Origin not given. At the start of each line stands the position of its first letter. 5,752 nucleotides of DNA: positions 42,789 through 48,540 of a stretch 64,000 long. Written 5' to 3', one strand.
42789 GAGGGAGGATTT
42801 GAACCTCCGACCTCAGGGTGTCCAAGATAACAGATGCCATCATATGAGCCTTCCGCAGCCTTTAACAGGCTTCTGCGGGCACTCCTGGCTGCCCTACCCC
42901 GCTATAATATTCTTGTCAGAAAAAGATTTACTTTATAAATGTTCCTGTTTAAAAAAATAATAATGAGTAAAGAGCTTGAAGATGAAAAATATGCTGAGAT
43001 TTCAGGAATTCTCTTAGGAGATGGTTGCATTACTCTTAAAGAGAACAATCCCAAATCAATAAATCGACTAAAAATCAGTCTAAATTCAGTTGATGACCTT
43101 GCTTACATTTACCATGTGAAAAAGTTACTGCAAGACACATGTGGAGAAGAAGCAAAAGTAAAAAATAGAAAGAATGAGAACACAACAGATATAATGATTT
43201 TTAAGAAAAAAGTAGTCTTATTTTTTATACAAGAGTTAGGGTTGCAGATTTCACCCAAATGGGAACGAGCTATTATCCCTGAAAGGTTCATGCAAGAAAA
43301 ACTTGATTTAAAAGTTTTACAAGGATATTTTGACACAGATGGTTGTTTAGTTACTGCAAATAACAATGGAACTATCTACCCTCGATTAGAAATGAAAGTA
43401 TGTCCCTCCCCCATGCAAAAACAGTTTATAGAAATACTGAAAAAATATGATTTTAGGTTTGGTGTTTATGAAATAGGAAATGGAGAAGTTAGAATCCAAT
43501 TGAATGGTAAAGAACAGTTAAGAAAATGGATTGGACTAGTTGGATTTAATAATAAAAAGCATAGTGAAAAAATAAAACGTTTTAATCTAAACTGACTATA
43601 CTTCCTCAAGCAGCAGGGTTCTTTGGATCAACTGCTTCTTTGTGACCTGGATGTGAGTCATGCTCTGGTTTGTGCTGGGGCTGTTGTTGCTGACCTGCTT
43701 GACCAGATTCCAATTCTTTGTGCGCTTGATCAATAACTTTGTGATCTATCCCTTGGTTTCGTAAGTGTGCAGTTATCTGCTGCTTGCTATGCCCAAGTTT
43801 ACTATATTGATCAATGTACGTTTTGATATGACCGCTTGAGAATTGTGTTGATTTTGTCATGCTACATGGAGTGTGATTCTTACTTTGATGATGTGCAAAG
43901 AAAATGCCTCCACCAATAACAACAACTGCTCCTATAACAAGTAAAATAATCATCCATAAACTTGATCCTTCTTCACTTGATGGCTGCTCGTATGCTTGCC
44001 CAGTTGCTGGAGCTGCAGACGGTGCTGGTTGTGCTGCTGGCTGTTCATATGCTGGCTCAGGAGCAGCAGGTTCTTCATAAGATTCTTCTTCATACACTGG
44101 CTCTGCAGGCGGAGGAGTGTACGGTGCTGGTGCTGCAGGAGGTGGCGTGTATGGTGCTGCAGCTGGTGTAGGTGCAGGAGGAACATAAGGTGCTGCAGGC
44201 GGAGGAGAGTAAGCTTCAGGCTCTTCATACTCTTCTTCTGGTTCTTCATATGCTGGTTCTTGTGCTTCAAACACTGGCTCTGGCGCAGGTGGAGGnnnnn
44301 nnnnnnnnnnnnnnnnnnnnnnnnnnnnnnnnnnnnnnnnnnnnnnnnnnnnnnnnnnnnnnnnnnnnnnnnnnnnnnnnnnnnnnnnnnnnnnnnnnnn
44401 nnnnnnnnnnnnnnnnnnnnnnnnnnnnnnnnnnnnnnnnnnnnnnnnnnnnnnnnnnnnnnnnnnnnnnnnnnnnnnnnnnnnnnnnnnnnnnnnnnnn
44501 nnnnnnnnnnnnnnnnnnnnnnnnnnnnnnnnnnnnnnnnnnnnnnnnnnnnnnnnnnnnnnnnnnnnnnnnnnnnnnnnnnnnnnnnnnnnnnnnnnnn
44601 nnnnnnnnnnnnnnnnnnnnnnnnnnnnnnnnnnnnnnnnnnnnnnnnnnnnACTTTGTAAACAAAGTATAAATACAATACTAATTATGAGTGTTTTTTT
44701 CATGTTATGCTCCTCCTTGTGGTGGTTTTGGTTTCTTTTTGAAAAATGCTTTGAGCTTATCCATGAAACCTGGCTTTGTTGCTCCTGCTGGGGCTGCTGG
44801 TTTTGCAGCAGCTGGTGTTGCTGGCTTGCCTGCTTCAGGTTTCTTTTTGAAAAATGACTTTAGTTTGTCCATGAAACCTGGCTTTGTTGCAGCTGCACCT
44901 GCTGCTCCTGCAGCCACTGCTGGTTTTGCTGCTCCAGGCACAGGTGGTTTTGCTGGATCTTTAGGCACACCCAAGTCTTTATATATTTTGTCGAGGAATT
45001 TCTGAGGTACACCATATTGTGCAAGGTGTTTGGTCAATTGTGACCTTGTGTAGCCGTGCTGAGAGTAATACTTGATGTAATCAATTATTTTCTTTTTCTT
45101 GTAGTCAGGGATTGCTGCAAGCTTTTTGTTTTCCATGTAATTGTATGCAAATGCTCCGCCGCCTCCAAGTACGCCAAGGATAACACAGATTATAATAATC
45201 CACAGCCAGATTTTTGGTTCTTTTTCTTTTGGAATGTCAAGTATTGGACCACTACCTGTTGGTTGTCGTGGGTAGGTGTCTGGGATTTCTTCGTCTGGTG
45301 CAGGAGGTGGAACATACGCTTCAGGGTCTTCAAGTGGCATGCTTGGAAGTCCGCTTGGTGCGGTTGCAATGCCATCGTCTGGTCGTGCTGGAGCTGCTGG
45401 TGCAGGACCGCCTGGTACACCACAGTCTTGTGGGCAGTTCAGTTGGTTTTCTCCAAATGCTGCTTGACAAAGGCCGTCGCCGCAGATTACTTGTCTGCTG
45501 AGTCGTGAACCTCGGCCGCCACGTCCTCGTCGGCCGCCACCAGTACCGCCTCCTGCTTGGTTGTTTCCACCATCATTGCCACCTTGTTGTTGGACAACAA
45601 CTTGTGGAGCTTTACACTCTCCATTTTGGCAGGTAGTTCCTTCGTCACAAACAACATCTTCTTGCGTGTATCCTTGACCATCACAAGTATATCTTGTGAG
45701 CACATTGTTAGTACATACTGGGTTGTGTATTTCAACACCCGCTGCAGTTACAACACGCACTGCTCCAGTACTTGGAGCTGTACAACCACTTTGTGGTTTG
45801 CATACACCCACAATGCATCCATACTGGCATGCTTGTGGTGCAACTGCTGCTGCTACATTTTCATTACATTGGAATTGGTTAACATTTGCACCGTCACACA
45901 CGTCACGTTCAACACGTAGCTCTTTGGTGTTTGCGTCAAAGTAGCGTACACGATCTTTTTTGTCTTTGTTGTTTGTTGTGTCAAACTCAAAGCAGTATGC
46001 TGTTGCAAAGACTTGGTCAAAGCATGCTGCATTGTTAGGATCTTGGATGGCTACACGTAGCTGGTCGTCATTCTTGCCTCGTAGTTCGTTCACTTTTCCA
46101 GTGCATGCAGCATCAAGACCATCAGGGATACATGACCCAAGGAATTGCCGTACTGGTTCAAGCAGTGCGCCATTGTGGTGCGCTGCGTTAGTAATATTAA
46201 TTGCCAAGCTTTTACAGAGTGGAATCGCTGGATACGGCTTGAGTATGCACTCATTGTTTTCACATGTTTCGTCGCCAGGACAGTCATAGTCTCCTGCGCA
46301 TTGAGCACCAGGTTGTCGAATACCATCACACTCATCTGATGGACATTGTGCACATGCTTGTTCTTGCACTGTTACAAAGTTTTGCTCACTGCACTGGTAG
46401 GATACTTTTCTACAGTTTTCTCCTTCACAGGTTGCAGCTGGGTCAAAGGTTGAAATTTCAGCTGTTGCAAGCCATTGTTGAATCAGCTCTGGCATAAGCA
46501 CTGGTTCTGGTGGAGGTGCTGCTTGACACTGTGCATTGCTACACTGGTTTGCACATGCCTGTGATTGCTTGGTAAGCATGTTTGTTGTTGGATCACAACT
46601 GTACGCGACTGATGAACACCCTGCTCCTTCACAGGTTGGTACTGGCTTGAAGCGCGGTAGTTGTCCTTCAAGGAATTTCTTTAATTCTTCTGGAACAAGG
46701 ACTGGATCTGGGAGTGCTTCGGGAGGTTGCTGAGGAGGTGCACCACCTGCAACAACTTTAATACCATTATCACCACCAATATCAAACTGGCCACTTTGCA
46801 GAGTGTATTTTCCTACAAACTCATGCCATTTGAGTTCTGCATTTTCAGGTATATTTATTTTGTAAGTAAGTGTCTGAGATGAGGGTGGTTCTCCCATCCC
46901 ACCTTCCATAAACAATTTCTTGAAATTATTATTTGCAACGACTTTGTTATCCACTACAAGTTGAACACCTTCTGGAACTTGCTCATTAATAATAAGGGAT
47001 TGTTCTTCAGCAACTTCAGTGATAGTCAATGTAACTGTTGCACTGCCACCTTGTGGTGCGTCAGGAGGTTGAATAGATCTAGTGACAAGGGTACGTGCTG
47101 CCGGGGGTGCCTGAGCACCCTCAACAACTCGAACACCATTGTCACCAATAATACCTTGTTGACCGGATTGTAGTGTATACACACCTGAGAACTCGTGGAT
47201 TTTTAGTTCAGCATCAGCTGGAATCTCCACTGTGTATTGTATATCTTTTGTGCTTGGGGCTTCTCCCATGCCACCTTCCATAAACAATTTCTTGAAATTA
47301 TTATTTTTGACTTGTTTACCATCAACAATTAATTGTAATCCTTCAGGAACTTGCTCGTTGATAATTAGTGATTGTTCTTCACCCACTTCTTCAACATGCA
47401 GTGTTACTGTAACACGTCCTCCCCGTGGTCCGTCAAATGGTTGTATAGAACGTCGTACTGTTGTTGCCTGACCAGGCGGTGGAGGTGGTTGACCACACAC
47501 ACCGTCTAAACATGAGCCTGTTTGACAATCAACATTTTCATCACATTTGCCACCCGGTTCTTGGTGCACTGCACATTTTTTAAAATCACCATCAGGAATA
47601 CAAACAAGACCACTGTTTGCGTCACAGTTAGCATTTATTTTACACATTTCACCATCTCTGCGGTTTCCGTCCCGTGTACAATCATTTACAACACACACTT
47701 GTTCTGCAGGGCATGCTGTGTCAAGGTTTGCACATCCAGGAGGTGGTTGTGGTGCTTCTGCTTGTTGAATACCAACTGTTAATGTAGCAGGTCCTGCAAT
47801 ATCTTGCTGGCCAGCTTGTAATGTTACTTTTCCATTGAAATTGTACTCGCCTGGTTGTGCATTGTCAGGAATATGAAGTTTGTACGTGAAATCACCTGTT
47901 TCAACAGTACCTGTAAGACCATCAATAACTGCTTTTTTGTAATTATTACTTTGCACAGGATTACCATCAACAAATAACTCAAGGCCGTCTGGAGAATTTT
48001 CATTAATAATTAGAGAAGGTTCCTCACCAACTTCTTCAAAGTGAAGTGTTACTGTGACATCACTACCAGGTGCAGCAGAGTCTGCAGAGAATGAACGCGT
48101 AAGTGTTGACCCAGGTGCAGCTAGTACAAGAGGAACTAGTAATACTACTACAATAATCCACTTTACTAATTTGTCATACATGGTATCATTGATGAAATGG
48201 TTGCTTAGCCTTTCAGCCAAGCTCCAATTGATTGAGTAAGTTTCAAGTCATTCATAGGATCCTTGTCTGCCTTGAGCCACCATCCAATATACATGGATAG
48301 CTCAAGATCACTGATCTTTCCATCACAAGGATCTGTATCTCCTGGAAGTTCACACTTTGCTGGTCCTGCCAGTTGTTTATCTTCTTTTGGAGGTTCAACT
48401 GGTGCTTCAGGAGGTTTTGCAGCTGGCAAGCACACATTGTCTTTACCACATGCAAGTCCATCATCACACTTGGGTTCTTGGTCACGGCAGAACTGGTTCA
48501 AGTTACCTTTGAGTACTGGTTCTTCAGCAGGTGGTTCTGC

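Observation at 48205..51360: Dockerin-like C-termini on two array proteins, with candidate partner modules on five others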

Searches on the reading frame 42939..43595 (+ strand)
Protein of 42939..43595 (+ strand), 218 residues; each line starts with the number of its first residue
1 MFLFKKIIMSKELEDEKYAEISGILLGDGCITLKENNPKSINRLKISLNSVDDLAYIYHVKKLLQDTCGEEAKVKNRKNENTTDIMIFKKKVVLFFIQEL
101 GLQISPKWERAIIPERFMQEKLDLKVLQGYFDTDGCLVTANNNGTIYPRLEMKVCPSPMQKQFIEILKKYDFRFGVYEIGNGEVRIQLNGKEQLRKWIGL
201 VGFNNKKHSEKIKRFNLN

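Call 13: search_protein_families(library=pfam, proteins=[window:42939-43595:+], max_evalue=0.01)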
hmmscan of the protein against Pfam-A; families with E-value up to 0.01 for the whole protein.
window:42939-43595:+ (218 aa): 3 families
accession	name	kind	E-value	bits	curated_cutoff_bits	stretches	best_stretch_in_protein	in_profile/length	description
PF03161.18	LAGLIDADG_2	-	7e-09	36.3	25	1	21-178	4-151/168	LAGLIDADG DNA endonuclease family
PF14528.11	LAGLIDADG_3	-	1.2e-07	32.3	22.5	0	124-151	4-29/82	LAGLIDADG-like domain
PF00961.24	LAGLIDADG_1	-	0.0032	18.8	23.1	0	21-94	1-76/102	LAGLIDADG endonuclease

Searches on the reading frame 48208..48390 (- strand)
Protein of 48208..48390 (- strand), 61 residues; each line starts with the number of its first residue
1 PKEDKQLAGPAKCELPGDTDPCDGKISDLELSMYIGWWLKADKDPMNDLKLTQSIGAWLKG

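Call 6: search_protein_families(library=pfam, proteins=[window:48208-48381:-], max_evalue=10)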
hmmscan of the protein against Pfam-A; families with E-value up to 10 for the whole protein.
seq(58 aa): 0 families

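Call 8: search_solved_structures(query=window:48208-48381:-, max_evalue=10, show_alignments=5)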
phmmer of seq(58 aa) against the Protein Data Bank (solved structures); distinct sequences matched with E-value up to 10: 1.
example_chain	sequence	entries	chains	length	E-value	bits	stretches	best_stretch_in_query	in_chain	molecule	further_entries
7dkh_A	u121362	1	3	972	1.8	12.1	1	22-49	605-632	RNA polymerase-associated protein CTR9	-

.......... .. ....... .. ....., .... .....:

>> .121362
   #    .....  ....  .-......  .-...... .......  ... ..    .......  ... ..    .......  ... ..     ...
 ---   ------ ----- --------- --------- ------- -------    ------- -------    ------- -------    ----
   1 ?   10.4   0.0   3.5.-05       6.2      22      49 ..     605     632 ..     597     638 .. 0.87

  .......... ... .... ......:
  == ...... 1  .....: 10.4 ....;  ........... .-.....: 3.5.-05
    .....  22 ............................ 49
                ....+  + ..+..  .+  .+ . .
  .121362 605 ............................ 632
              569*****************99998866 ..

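Call 32: search_protein_families(library=ncbifam, proteins=[window:48208-48390:-], max_evalue=1)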
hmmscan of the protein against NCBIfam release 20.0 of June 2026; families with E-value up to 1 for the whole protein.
window:48208-48390:- (61 aa): 0 families
